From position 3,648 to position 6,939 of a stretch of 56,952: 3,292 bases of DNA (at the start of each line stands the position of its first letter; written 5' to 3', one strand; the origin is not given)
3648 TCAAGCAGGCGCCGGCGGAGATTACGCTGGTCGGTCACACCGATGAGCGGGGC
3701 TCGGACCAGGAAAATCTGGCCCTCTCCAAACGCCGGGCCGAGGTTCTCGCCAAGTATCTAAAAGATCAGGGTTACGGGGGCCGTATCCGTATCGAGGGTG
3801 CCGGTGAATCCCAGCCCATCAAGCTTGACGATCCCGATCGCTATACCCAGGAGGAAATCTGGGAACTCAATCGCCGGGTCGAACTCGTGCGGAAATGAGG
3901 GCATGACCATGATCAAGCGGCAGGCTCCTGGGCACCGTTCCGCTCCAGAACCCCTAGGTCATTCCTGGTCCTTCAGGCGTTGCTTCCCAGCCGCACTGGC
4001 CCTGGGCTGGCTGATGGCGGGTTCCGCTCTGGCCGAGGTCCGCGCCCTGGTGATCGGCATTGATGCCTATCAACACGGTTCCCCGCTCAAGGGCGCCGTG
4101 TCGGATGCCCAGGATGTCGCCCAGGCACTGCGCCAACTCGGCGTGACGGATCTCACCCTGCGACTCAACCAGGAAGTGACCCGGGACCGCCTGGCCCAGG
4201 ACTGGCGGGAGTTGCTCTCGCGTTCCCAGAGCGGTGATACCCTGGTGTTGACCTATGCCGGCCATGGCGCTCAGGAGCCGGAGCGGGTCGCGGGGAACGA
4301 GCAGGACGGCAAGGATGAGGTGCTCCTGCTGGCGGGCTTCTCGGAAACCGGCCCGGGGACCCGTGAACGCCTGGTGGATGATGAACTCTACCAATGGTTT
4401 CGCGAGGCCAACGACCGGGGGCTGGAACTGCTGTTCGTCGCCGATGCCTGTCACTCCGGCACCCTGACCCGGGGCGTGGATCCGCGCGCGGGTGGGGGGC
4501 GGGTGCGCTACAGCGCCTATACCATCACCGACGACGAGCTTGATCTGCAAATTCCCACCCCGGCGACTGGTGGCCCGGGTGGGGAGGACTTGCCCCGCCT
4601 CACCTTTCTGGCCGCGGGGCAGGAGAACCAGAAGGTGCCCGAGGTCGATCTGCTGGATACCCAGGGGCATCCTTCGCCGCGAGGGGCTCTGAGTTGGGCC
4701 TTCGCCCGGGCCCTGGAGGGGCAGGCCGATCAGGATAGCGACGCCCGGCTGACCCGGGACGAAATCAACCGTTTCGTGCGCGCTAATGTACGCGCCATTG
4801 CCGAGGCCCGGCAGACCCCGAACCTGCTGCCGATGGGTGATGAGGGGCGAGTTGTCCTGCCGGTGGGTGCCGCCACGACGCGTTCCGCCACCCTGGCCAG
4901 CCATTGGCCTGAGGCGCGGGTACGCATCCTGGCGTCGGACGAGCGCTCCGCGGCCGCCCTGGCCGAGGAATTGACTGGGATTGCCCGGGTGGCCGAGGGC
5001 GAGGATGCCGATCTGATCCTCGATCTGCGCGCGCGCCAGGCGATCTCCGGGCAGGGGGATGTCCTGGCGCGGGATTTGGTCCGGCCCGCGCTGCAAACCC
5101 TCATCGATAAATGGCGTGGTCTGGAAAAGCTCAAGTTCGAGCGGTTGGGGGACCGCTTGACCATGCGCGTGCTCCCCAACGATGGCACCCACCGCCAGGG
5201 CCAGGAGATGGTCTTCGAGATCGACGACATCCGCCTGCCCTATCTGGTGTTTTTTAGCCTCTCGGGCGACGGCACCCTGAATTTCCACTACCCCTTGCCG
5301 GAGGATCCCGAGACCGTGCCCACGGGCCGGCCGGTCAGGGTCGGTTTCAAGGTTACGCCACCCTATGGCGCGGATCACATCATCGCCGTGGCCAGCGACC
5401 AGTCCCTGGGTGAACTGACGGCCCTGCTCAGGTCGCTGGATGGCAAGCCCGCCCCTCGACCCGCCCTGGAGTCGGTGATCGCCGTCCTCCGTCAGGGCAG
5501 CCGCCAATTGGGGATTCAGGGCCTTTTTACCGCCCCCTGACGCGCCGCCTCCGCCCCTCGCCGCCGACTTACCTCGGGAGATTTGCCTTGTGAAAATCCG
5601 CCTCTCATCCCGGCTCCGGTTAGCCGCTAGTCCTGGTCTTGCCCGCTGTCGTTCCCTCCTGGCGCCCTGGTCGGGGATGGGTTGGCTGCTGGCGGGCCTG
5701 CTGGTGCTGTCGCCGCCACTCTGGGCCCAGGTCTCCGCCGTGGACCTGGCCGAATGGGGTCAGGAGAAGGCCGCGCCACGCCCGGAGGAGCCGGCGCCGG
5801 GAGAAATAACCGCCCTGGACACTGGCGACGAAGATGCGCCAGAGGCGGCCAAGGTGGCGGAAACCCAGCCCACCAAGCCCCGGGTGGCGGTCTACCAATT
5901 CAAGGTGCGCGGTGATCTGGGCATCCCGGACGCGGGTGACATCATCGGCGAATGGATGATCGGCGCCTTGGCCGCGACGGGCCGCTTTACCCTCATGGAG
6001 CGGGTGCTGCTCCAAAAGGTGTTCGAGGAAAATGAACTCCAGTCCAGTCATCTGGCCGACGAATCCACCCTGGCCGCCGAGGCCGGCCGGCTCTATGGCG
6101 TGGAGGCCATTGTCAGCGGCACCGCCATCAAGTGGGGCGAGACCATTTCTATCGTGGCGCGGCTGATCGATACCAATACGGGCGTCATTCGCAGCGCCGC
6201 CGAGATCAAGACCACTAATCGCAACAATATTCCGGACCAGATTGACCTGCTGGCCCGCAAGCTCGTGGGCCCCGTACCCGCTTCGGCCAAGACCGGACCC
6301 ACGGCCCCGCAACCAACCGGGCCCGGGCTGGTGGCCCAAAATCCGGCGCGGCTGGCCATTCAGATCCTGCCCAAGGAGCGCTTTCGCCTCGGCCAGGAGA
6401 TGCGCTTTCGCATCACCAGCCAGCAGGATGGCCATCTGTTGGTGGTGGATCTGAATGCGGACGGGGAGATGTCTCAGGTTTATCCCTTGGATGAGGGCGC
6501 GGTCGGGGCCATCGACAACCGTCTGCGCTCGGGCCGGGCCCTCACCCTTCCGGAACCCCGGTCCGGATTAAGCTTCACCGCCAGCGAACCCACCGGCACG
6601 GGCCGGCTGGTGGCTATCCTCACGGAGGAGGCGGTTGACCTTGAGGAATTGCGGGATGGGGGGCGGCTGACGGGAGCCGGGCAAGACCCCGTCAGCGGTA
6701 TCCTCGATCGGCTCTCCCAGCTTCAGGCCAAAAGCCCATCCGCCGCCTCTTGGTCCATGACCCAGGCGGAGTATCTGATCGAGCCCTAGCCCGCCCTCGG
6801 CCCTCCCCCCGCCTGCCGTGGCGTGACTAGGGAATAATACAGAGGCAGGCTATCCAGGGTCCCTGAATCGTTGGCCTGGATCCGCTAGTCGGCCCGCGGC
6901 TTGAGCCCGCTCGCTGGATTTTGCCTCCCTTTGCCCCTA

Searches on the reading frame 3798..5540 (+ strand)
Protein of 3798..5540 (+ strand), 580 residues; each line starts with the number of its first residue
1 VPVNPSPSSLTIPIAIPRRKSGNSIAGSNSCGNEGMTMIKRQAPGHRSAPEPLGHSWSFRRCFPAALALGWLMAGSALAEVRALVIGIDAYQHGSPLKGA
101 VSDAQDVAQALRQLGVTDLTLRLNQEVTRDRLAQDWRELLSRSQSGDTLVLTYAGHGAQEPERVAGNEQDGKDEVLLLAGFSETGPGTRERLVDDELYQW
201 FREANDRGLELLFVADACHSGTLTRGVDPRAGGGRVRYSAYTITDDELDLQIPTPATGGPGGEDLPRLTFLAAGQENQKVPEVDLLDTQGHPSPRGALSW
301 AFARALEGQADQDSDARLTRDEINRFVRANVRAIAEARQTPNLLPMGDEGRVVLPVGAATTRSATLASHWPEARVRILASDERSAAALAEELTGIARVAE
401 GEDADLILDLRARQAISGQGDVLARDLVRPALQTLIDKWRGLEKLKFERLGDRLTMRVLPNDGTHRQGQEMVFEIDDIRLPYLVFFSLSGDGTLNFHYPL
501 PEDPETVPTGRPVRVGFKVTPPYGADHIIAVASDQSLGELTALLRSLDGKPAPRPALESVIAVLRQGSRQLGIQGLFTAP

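Call 68: search_protein_families(library=pfam, proteins=[window:3798-5540:+], max_evalue=0.0001)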
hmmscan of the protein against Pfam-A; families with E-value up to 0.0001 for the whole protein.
window:3798-5540:+ (580 aa): 1 family
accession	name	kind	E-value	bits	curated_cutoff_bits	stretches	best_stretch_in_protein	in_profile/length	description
PF00656.27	Peptidase_C14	-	5.3e-16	59.5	21.4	1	82-342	3-222/233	Caspase domain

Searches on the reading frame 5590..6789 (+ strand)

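Call 68: search_protein_families(library=pfam, proteins=[window:5590-6789:+], max_evalue=0.0001)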
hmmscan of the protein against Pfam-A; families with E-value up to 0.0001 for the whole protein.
window:5590-6789:+ (399 aa): 2 families
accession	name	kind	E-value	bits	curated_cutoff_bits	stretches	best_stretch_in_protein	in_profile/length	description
PF14326.11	DUF4384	-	8.7e-16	58.2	27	1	265-347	2-80/81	Domain of unknown function (DUF4384)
PF03783.19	CsgG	-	6.8e-09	35.8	20.8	1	92-185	5-104/210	Curli production assembly/transport component CsgG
